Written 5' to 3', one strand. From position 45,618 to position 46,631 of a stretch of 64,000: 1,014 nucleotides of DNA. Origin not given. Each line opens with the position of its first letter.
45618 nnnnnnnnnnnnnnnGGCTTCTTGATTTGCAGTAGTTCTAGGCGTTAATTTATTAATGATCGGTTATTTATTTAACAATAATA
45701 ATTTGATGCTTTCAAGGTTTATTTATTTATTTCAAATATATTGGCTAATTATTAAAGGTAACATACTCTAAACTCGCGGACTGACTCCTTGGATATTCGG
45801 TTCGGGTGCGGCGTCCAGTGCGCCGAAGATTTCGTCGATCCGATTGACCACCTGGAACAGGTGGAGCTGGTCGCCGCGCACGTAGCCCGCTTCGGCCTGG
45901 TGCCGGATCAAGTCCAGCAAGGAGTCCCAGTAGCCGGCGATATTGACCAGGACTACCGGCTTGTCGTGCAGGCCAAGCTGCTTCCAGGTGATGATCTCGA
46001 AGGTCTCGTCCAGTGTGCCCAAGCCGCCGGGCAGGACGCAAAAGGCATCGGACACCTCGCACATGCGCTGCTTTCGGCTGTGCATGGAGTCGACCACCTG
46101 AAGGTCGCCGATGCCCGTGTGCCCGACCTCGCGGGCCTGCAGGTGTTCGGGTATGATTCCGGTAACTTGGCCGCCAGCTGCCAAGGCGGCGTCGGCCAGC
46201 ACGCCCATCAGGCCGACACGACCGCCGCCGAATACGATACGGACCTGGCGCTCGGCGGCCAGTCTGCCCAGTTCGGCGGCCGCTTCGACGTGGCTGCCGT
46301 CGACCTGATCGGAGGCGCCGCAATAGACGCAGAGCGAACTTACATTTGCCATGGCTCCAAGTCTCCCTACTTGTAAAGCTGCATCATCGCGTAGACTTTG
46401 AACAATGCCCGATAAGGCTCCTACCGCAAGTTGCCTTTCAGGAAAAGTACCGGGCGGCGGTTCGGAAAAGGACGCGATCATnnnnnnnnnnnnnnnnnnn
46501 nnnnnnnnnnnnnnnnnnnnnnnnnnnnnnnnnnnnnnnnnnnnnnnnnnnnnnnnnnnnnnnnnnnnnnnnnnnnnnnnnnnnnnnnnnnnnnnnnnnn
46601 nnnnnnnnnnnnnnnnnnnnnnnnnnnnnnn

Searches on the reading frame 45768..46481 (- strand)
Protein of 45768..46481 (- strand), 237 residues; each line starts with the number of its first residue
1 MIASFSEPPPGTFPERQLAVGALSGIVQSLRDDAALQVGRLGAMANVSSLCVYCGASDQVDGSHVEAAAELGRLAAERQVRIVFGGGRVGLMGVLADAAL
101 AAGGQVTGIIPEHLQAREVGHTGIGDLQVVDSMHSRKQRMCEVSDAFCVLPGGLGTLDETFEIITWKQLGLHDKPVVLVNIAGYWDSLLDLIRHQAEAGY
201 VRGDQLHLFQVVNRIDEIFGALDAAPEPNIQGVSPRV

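Call 17: search_protein_families(library=pfam, proteins=[window:45768-46481:-], max_evalue=0.01)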
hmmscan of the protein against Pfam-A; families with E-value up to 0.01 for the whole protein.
window:45768-46481:- (237 aa): 2 families
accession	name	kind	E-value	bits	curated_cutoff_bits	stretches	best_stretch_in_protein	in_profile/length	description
PF03641.19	Lysine_decarbox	-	1.5e-41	142.1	27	1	92-219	1-128/131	Possible lysine decarboxylase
PF18306.6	LDcluster4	-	5.2e-12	46.1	26.3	1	55-161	8-111/151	SLOG cluster4 family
